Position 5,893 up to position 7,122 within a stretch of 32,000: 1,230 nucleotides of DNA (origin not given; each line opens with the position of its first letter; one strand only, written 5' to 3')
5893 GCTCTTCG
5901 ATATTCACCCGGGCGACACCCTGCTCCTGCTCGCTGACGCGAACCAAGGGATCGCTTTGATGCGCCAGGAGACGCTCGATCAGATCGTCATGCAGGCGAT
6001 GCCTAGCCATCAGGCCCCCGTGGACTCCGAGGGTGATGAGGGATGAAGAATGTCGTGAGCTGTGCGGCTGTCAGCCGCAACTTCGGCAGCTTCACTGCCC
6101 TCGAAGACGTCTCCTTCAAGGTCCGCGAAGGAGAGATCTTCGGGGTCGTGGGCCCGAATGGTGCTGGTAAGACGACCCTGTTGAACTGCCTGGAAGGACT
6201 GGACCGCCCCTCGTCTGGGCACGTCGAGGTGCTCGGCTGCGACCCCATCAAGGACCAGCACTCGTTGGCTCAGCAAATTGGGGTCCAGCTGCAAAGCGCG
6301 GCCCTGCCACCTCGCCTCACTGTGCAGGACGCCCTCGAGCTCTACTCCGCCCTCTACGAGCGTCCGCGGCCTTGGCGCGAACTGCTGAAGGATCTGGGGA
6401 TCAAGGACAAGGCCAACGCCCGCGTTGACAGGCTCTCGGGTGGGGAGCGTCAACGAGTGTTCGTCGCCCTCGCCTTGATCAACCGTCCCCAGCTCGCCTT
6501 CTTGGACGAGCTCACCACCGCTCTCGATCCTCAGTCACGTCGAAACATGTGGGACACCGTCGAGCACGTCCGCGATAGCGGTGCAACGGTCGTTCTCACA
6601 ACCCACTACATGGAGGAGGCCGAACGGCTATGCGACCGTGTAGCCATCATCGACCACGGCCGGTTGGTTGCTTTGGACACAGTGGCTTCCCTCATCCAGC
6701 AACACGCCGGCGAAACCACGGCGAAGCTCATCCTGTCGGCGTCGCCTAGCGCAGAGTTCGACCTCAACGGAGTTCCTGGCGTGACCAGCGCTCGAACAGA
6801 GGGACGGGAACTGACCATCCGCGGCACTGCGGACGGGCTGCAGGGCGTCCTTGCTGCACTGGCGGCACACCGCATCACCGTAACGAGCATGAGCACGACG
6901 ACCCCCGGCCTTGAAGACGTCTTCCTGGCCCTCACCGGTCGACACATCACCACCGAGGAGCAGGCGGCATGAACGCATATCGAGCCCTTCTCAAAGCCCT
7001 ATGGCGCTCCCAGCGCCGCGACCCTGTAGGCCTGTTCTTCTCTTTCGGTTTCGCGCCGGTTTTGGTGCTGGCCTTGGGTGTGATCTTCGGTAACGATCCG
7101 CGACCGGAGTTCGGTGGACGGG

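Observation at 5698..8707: IS481-family transposase whose inverted repeats enclose a regulator + ABC-2 exporter cassette (3.0-kb transporter-IS)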

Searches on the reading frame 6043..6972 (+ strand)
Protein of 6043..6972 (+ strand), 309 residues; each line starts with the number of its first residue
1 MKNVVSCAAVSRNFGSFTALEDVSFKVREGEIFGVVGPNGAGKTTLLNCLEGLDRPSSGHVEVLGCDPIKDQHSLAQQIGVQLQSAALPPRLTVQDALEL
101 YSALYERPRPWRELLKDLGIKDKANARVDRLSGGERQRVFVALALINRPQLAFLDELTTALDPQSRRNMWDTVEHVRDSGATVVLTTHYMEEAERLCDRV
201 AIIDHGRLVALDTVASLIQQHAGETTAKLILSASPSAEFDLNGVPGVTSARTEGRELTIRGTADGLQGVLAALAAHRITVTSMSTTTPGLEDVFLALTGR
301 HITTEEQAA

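Call 6: search_protein_families(library=pfam, proteins=[window:6043-6972:+], max_evalue=0.01)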
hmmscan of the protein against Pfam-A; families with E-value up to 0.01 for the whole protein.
window:6043-6972:+ (309 aa): 12 families
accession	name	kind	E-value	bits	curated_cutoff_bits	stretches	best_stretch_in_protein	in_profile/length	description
PF00005.33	ABC_tran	-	6.7e-31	108.2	25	1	20-158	1-136/137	ABC transporter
PF13304.12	AAA_21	-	8.1e-11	43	27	2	32-61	1-44/304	AAA domain, putative AbiEii toxin, Type IV TA system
PF13476.12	AAA_23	-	1.1e-07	33.2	27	1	12-50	5-39/201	AAA domain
PF02463.25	SMC_N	-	2.5e-07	30.8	40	1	114-195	126-207/220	RecF/RecN/SMC N terminal domain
PF13732.12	DrrA1-3_C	-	3.2e-05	25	27.4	1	237-297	20-80/81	ATP-binding protein DrrA1-3-like, C-terminal domain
PF13175.12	AAA_15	-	0.00041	20.5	32.1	0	12-53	9-46/374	AAA ATPase domain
PF13401.12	AAA_22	-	0.00046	20.9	27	0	34-94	9-65/130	AAA domain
PF13604.12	AAA_30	-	0.00076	19.7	27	1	32-185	20-121/191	AAA domain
PF13555.12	AAA_29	-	0.00082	19.5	27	1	13-48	8-40/61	P-loop containing region of AAA domain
PF13191.12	AAA_16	-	0.00084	20.3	32.6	1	26-158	18-142/167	AAA ATPase domain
PF02702.23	KdpD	-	0.0041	17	26.1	1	137-204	71-138/210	Osmosensitive K+ channel His kinase sensor domain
PF13514.12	AAA_27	-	0.0061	16.6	22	0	13-52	10-48/206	AAA domain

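Call 29: search_protein_families(library=ncbifam, proteins=[window:6043-6972:+], max_evalue=0.001)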
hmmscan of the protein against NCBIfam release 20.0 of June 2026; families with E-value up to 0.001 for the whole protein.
window:6043-6972:+ (309 aa): 191 families (the best 25 are shown)
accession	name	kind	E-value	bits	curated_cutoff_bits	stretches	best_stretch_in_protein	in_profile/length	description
TIGR01188.1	drrA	subfamily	7.4e-77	258.6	312.45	1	13-299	2-302/302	daunorubicin resistance ABC transporter, ATP-binding protein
NF010060.0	PRK13537.1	equivalog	3.8e-54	183.7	521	1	4-302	15-312/314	nodulation factor ABC transporter ATP-binding protein NodI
NF010059.0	PRK13536.1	equivalog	2.9e-52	177.5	549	1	5-302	44-340/342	nodulation factor ABC transporter ATP-binding protein NodI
TIGR01288.1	nodI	equivalog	5.2e-50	170.2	424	1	5-302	5-301/303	nodulation factor ABC transporter ATP-binding protein NodI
NF033858.1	ABC2_perm_RbbA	equivalog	9.7e-50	169.4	1050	1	4-225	266-492/909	ribosome-associated ATPase/putative transporter RbbA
TIGR03864.1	PQQ_ABC_ATP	hypoth_equivalog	2.9e-48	164.4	302.25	1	5-229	2-231/236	ABC transporter, ATP-binding subunit, PQQ-dependent alcohol dehydrogenase system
TIGR03522.1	GldA_ABC_ATP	equivalog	5.2e-44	150.9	402.6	1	6-298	4-301/301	gliding motility-associated ABC transporter ATP-binding subunit GldA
TIGR03265.1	PhnT2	equivalog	9.7e-40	136.9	457.7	1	3-227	3-232/353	putative 2-aminoethylphosphonate ABC transporter ATP-binding protein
NF047930.1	ABC_ATP_B6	equivalog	7.7e-38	130.4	670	1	4-228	2-234/510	putative B6 ABC transporter ATP-binding protein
TIGR01186.1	proV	subfamily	4.3e-37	128.1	326.6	1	15-231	4-231/363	betaine/proline/choline family ABC transporter ATP-binding protein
TIGR02314.1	ABC_MetN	equivalog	7.1e-37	127.2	499.7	1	17-232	18-243/343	methionine ABC transporter ATP-binding protein MetN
TIGR00968.1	3a0106s01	subfamily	1.4e-36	126.2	342.75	1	7-223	3-224/237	sulfate ABC transporter ATP-binding protein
TIGR04521.1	ECF_ATPase_2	equivalog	1.8e-35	122.4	330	2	113-226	126-241/279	energy-coupling factor transporter ATPase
NF006987.0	PRK09452.1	equivalog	2e-35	122.2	482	1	2-217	15-235/378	spermidine/putrescine ABC transporter ATP-binding protein PotA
TIGR02673.1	FtsE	equivalog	2.3e-35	122.2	264.85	1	6-207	3-214/214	cell division ATP-binding protein FtsE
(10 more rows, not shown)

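Call 54: search_solved_structures(query=window:6043-6969:+, max_evalue=1e-40)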
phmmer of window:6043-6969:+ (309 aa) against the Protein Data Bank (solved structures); distinct sequences matched with E-value up to 1e-40: 14.
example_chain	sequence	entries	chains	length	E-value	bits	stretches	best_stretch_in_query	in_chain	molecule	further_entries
7w01_A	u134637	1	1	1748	6.5e-67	228.8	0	18-297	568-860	Phospholipid-transporting ATPase ABCA3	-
7w02_A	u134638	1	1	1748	4.5e-66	226.1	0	18-297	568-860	Phospholipid-transporting ATPase ABCA3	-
7lkp_A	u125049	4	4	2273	3.2e-62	213.4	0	19-223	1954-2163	Retinal-specific phospholipid-transporting ATPase ABCA4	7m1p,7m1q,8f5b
7e7i_A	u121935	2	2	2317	3.4e-62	213.3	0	19-223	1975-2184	Retinal-specific phospholipid-transporting ATPase ABCA4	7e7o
7lkz_A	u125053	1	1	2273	2.2e-61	210.7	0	19-223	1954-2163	Retinal-specific phospholipid-transporting ATPase ABCA4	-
8edw_A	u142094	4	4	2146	2.3e-61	210.6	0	18-261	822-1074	Phospholipid-transporting ATPase ABCA7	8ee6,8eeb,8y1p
7e7q_A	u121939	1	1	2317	2.3e-61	210.6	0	19-223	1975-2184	Retinal-specific phospholipid-transporting ATPase ABCA4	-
8eop_A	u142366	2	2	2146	1.5e-60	208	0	18-261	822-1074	Phospholipid-transporting ATPase ABCA7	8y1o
7tdt_A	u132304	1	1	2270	1.3e-59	204.8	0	15-214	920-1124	Phospholipid-transporting ATPase ABCA1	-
7tby_A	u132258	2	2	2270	1.3e-59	204.8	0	15-214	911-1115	ATP-binding cassette, sub-family A (ABC1), member 1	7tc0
7tbz_A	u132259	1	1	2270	1.3e-59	204.8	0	15-214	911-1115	ATP-binding cassette, sub-family A (ABC1), member 1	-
5xjy_A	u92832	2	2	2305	1.4e-59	204.8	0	15-214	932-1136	ATP-binding cassette sub-family A member 1 | Phospholipid-transporting ATPase ABCA1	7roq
7tbw_A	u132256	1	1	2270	9.2e-59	202.1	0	15-214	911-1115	ATP-binding cassette, sub-family A (ABC1), member 1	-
4yer_A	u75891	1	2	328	8e-49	169.5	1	3-305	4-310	ABC transporter ATP-binding protein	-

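Call 60: search_protein_families(library=padloc, proteins=[window:6043-6972:+], max_evalue=0.001)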
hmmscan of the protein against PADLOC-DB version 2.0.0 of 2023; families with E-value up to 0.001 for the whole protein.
window:6043-6972:+ (309 aa): 10 families
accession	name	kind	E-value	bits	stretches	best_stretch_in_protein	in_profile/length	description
PDLC04135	mad3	-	2.8e-31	107.4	2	117-205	248-339/374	mads_3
PDLC04140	mad8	-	5.7e-14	50.3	1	18-191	15-235/314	mads_8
PDLC02980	AriA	-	1.6e-13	49.3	2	115-188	200-298/304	-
PDLC02914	ATPase-Toprim_I-B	-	2.2e-07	28.4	1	22-54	17-49/443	-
PDLC02335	AbiLi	-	1.4e-06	25.6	0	12-54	56-100/326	AbiLi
PDLC04164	AriA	-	7.1e-06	23.8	0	22-52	19-49/253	-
PDLC04214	HEC-02A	-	7.2e-05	20.2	0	147-188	236-277/338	-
PDLC00075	GajA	-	0.00043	16.9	0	18-51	12-43/536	AAA ATPase domain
PDLC02979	AriA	-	0.00053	17.9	0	13-52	10-45/373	-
PDLC04541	PDC-M25A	-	0.0006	17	0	16-62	9-53/380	-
